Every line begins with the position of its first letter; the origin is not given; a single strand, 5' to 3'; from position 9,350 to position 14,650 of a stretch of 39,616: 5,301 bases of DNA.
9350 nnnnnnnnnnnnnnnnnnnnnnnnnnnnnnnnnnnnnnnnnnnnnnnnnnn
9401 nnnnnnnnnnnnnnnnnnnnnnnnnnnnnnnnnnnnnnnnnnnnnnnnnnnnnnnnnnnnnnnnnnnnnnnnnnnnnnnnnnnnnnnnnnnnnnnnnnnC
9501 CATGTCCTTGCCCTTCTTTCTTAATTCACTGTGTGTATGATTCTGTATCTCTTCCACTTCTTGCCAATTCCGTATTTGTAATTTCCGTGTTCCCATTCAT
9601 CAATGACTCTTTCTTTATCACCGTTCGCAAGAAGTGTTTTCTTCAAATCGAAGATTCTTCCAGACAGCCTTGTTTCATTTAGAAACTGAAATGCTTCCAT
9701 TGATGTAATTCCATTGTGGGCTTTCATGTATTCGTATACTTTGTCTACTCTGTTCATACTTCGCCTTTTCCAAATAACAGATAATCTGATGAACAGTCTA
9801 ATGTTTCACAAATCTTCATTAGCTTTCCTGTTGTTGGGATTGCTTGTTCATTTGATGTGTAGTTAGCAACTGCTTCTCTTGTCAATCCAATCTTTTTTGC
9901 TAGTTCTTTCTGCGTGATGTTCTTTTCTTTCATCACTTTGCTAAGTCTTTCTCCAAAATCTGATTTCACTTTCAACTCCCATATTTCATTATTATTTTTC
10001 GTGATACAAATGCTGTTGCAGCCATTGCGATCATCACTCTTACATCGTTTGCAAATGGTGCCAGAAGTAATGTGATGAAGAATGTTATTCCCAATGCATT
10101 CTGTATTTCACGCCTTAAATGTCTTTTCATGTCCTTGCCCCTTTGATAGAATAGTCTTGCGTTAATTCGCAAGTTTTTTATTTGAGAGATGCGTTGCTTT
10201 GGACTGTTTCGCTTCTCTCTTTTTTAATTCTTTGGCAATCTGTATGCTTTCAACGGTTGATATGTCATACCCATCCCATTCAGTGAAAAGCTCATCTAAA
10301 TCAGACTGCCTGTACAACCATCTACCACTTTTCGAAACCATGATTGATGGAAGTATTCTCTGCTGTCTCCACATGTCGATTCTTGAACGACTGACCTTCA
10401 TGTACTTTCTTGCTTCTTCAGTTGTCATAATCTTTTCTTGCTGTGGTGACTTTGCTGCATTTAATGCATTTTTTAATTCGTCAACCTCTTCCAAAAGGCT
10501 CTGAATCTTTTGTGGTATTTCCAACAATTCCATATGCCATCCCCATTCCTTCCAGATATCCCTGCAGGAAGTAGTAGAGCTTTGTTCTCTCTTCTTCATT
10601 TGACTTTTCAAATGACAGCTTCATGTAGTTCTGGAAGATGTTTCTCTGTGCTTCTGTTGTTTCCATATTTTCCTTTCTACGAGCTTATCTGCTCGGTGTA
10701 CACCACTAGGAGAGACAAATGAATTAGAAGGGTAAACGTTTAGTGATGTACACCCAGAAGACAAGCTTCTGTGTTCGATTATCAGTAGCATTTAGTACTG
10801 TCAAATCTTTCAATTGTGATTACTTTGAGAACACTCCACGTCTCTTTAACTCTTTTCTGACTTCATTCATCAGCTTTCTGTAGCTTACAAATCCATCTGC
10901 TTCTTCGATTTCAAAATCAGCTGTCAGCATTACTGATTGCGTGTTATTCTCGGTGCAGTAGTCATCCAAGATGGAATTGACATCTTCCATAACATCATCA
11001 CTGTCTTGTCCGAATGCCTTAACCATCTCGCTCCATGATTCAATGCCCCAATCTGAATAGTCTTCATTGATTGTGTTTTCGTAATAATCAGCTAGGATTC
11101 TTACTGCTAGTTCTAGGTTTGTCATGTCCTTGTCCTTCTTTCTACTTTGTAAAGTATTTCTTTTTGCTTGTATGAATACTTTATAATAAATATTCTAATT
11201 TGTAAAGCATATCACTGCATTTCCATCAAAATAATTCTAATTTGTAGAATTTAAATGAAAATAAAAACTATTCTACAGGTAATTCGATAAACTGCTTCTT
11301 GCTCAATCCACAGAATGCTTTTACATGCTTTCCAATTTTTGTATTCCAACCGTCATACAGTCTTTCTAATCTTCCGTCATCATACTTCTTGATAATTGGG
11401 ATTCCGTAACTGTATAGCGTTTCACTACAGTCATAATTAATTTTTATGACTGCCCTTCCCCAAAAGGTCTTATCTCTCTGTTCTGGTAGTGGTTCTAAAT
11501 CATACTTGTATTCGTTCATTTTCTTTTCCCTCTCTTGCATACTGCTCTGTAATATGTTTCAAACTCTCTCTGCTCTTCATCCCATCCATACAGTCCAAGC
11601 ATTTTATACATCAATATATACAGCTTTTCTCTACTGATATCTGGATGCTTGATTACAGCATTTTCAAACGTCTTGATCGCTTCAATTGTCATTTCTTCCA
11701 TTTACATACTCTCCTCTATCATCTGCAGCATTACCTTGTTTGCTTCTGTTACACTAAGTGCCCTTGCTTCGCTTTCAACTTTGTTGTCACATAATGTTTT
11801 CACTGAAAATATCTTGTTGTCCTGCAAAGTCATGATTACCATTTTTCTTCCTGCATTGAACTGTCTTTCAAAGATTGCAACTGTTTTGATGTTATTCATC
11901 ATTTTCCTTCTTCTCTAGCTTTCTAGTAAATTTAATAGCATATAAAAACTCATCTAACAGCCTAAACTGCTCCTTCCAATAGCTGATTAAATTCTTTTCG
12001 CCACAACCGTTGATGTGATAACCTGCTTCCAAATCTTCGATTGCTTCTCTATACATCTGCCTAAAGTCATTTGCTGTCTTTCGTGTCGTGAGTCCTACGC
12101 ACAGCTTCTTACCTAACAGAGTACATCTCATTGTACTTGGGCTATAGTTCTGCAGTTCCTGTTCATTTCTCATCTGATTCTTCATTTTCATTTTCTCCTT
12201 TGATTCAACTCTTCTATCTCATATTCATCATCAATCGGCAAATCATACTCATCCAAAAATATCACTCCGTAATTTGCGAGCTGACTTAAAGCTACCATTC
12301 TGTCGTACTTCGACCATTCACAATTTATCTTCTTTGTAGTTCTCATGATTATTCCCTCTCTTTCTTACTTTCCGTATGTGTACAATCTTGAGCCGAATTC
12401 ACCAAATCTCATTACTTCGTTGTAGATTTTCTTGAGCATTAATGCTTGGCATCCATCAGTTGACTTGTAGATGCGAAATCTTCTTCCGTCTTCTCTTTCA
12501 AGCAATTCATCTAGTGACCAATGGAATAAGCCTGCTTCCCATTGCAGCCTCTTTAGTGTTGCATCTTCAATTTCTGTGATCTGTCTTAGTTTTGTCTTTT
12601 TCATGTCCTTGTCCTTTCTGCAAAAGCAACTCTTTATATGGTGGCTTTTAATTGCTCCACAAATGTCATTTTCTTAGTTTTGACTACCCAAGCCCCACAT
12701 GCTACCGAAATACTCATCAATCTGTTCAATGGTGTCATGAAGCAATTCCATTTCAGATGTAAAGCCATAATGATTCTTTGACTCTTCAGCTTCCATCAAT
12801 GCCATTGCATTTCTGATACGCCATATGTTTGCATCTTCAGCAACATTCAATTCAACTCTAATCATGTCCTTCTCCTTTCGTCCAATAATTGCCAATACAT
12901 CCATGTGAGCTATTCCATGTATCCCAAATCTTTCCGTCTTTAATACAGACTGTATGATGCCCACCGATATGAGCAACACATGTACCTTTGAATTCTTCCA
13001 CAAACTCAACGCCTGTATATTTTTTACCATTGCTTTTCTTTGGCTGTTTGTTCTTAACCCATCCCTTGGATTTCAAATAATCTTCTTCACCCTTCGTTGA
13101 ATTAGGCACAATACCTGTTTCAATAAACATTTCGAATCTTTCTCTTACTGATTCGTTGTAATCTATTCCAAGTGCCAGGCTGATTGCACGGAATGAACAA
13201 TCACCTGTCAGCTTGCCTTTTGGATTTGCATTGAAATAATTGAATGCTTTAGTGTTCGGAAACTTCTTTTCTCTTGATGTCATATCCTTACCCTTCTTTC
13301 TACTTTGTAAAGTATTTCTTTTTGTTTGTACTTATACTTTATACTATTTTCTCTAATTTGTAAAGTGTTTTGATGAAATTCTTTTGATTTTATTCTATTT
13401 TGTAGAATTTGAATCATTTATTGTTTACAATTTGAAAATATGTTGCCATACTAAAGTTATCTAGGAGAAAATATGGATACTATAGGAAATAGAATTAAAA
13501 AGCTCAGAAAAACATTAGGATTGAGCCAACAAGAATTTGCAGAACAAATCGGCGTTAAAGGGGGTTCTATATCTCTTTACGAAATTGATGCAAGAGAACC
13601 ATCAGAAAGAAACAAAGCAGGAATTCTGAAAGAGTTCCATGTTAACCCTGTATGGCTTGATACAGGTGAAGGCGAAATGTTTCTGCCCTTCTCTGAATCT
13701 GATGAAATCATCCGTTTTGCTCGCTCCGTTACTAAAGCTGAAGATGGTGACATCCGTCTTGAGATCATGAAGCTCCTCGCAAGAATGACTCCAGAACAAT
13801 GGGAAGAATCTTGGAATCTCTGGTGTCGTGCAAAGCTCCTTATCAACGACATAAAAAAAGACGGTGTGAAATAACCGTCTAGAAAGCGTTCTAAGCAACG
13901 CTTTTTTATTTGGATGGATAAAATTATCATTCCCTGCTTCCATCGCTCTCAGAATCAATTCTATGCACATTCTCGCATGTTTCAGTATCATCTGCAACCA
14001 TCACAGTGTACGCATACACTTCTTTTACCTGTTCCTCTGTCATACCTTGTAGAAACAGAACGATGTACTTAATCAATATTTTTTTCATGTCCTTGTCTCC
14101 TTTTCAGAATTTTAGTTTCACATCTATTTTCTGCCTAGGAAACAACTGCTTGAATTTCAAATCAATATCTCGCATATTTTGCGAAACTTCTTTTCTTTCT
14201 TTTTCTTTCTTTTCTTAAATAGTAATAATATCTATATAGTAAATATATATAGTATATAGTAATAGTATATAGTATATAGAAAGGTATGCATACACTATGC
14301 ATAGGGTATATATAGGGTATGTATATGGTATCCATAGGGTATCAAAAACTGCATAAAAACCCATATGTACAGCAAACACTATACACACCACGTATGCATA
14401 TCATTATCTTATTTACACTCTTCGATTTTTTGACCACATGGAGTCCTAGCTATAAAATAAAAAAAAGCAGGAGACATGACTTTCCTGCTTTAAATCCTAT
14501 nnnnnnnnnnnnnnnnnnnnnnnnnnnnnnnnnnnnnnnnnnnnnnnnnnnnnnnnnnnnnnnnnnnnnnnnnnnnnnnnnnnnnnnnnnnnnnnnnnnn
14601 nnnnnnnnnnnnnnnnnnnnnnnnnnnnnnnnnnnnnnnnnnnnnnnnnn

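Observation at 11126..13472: Two homologous operator arrays (OL/OR-like) with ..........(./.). boxes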

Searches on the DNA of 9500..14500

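Call 39: search_rna_families(source=window, start=9500, end=14500, threshold=evalue, max_evalue=1)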
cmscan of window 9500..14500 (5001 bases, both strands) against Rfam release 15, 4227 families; matches with E-value up to 1: 0.
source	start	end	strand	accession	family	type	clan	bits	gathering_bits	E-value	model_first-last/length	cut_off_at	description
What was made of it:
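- Tried and rejected: Rfam at a permissive threshold on 9500-14500 found nothing, so the arrays and the hairpin belong to no known RNA family (call 39).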

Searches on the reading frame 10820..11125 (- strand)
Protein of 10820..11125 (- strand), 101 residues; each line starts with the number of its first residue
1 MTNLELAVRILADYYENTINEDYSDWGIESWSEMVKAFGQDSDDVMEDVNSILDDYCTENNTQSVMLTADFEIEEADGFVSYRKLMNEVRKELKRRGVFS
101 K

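Call 7: search_protein_families(library=pfam, proteins=[window:10820-11125:-], max_evalue=0.1)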
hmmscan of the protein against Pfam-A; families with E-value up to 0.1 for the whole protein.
window:10820-11125:- (101 aa): 1 family
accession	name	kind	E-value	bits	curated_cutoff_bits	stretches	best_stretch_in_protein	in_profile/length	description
PF18593.6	CdiI_2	-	0.011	16.9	26.7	1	38-69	13-44/91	CdiI immunity protein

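Call 14: search_protein_families(library=phrogs, proteins=[window:10820-11125:-], max_evalue=0.01)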
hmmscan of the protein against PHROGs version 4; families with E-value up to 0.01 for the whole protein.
window:10820-11125:- (101 aa): 1 family
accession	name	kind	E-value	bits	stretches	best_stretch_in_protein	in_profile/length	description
phrog_10093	-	tail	0.00024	19.6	1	5-79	1390-1457/1899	tail length tape measure protein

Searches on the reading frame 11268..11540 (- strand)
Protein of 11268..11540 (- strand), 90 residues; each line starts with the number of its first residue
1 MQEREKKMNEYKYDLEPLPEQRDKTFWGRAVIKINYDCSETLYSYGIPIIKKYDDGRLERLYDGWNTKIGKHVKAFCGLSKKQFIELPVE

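Call 7: search_protein_families(library=pfam, proteins=[window:11268-11540:-], max_evalue=0.1)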
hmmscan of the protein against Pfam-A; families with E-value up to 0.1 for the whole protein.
window:11268-11540:- (90 aa): 0 families

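Call 14: search_protein_families(library=phrogs, proteins=[window:11268-11540:-], max_evalue=0.01)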
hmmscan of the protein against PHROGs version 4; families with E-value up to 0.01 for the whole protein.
window:11268-11540:- (90 aa): 1 family
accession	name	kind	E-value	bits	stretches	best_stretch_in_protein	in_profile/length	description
phrog_4264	-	unknown function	0.0079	17.5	1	11-76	8-71/93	-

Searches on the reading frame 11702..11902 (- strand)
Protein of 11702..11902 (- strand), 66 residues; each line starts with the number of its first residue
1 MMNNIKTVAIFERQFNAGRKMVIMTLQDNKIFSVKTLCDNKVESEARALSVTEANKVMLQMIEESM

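Call 7: search_protein_families(library=pfam, proteins=[window:11702-11902:-], max_evalue=0.1)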
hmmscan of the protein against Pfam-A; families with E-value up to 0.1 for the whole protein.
window:11702-11902:- (66 aa): 1 family
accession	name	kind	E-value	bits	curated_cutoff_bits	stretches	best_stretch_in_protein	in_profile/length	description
PF11656.13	DUF3811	-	0.06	14.2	23.5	1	21-64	4-47/88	YjbD family (DUF3811)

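Call 14: search_protein_families(library=phrogs, proteins=[window:11702-11902:-], max_evalue=0.01)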
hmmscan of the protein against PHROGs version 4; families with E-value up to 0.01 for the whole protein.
window:11702-11902:- (66 aa): 0 families

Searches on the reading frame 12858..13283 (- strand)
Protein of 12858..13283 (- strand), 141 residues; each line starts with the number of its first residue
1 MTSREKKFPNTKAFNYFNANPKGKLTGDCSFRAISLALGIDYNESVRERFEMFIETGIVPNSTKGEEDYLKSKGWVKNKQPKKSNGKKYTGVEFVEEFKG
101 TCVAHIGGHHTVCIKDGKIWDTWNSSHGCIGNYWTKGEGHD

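Call 7: search_protein_families(library=pfam, proteins=[window:12858-13283:-], max_evalue=0.1)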
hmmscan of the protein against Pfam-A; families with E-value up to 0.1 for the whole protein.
window:12858-13283:- (141 aa): 0 families

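Call 14: search_protein_families(library=phrogs, proteins=[window:12858-13283:-], max_evalue=0.01)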
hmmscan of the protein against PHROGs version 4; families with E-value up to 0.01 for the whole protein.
window:12858-13283:- (141 aa): 2 families
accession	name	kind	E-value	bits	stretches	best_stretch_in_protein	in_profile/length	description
phrog_3754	-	unknown function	1.2e-16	62.3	1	14-136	8-143/145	-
phrog_15863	-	unknown function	1.2e-06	29.1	1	13-128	2-112/312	-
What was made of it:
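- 11268..13283 (-): Accessory cassette between the arrays: eight small genes (141, 63, 79, 52, 99, 66, 61 and 90 aa), almost all without a known family. Pfam and PHROG searches give essentially nothing (calls 7, 14).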
